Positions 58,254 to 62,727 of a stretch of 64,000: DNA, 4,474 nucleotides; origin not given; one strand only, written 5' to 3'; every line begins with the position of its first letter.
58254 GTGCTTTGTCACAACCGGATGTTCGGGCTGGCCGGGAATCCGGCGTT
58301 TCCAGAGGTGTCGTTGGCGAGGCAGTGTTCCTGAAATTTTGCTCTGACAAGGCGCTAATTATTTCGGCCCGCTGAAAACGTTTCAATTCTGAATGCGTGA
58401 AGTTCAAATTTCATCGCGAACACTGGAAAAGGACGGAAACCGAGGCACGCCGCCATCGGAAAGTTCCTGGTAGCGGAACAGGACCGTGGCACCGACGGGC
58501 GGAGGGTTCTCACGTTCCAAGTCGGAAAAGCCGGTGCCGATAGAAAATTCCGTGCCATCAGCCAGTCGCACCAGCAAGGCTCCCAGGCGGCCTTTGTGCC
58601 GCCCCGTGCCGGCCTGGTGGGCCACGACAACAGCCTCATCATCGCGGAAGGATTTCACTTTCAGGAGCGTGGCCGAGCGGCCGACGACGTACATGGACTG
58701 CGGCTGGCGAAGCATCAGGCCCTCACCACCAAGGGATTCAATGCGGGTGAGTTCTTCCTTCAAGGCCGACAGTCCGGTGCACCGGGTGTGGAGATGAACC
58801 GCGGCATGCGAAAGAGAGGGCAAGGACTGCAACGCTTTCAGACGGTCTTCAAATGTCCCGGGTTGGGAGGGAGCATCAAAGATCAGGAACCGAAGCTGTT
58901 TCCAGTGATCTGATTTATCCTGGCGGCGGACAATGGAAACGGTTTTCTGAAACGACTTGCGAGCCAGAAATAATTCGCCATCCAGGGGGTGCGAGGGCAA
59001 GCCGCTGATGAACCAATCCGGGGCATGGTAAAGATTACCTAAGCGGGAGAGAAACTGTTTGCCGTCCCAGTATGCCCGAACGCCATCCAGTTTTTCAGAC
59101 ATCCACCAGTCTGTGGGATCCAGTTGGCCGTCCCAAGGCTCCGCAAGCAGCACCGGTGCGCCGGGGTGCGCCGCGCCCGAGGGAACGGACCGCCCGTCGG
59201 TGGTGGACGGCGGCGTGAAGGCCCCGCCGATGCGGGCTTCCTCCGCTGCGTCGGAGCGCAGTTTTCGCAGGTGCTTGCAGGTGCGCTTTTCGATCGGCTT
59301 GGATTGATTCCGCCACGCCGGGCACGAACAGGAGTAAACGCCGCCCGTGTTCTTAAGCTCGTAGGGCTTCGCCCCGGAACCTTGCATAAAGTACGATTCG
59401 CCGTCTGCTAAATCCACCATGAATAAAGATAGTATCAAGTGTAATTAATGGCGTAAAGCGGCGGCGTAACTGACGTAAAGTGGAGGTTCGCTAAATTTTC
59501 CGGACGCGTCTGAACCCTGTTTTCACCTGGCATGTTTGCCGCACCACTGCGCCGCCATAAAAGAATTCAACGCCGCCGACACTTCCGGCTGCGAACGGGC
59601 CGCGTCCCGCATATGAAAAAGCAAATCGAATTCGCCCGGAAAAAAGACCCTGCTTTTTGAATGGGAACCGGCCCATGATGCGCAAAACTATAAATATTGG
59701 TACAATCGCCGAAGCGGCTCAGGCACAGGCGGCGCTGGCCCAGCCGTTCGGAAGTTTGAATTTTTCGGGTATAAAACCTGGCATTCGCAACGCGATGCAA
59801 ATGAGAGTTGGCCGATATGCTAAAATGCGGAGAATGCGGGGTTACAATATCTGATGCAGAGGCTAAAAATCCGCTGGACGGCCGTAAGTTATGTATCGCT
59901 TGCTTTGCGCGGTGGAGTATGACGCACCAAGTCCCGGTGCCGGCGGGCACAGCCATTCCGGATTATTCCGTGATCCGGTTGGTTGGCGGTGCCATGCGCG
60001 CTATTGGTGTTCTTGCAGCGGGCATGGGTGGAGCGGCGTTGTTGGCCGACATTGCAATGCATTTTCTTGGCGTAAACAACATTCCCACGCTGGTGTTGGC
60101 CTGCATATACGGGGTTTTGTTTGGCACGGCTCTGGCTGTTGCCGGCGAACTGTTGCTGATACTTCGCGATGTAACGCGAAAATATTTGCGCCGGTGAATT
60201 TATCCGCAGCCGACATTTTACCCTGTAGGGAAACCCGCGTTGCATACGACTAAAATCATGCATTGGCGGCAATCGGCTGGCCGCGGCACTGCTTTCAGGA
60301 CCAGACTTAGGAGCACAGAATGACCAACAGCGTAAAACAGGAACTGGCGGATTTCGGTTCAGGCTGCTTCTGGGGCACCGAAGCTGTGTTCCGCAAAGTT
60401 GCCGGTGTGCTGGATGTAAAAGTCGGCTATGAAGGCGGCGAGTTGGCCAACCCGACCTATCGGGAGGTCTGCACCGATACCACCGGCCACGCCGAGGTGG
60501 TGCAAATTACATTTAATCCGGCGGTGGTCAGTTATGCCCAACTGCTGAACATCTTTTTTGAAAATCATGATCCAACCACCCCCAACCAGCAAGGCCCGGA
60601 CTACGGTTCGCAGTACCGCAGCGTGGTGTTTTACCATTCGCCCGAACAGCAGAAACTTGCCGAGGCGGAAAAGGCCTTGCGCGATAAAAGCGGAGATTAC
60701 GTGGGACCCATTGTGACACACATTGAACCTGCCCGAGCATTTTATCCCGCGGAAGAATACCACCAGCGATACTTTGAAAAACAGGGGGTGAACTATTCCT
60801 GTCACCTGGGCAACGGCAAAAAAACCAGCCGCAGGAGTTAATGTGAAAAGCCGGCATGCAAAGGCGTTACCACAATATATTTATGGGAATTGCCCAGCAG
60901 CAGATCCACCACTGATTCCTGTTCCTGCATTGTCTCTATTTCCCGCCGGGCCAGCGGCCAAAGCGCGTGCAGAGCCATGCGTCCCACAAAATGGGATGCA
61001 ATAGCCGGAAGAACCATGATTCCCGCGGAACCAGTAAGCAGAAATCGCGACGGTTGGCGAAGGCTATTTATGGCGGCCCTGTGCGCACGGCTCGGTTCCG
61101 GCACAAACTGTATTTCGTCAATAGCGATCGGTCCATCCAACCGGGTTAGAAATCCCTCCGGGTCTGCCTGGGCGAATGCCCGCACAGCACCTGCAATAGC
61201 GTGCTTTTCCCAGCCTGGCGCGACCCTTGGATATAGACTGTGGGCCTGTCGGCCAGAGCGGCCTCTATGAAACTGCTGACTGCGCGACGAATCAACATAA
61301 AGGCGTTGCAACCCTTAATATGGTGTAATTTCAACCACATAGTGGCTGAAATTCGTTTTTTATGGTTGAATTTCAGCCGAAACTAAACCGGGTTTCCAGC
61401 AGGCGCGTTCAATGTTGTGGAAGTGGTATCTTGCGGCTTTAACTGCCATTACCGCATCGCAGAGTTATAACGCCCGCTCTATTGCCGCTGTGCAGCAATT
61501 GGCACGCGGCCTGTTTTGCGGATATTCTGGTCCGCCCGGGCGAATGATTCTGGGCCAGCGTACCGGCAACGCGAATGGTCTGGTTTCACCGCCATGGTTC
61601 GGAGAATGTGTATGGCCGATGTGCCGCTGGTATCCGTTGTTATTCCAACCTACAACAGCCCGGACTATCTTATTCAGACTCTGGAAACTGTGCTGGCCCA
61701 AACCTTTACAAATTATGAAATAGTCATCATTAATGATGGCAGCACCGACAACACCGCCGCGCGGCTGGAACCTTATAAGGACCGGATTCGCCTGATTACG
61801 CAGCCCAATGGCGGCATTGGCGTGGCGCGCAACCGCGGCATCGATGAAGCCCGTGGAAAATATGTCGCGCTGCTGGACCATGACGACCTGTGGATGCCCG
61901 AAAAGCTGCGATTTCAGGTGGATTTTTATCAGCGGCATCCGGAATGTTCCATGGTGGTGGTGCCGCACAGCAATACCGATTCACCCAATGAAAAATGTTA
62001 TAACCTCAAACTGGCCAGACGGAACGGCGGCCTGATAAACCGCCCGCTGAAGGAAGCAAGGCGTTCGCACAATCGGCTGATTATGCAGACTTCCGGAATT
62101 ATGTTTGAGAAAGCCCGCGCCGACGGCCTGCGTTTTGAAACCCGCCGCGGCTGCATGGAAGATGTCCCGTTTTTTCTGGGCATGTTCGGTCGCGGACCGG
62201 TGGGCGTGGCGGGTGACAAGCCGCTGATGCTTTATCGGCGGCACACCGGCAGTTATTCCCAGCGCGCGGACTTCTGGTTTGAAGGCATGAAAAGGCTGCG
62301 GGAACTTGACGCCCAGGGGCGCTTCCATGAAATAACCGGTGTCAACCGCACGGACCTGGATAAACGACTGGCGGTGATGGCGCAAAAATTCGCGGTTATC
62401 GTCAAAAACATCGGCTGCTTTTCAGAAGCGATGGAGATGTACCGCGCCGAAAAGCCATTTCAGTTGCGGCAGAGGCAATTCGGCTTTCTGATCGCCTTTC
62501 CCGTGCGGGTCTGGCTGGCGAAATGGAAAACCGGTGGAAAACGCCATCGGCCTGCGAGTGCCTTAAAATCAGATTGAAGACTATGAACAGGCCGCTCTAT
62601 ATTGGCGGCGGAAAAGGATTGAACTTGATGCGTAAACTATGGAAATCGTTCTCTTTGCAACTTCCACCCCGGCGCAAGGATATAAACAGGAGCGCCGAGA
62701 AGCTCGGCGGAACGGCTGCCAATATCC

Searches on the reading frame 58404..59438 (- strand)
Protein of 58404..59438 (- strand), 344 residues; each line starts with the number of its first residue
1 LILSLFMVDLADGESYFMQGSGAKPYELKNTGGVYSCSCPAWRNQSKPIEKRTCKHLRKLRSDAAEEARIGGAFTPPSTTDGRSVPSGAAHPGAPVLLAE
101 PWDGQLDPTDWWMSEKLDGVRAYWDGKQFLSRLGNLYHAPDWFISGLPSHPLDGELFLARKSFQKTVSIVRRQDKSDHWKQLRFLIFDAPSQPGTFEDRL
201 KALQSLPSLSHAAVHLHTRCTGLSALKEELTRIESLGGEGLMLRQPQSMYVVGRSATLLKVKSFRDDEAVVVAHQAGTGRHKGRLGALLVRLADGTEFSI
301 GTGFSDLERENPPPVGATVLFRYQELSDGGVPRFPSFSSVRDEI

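Call 44: search_protein_families(library=pfam, proteins=[window:58404-59438:-], max_evalue=0.001)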
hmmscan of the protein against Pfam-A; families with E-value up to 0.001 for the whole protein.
window:58404-59438:- (344 aa): 2 families
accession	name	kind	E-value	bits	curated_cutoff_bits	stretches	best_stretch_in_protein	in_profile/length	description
PF14743.12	DNA_ligase_OB_2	-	4.4e-26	91.1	28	1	277-341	2-66/66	DNA ligase OB-like domain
PF01068.26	DNA_ligase_A_M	-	2.6e-07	31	26.2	1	108-262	19-204/204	ATP dependent DNA ligase domain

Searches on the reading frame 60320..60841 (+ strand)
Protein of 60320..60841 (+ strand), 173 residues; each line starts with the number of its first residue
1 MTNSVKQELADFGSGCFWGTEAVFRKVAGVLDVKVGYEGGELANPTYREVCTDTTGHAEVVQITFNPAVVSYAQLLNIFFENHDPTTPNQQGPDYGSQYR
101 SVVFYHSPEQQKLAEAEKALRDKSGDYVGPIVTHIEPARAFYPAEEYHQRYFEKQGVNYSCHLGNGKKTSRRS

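Call 44: search_protein_families(library=pfam, proteins=[window:60320-60841:+], max_evalue=0.001)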
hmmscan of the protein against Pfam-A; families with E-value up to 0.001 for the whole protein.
window:60320-60841:+ (173 aa): 1 family
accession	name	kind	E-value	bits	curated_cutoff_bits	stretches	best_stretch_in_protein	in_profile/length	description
PF01625.27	PMSR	-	1.5e-62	210.8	23.7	1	12-160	4-152/153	Peptide methionine sulfoxide reductase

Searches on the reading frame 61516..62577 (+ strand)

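Call 44: search_protein_families(library=pfam, proteins=[window:61516-62577:+], max_evalue=0.001)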
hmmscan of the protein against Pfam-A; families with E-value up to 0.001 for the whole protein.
window:61516-62577:+ (353 aa): 3 families
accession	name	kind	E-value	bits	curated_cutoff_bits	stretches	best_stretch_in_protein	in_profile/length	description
PF00535.33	Glycos_transf_2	-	8.5e-36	123.9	23.3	1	40-158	1-124/168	Glycosyl transferase family 2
PF13641.12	Glyco_tranf_2_3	-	1.7e-15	58.1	27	1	39-169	3-143/230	Glycosyltransferase like family 2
PF10111.15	Glyco_tranf_2_2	-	7.8e-12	45.7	27.3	1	40-136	1-104/276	Glycosyltransferase like family 2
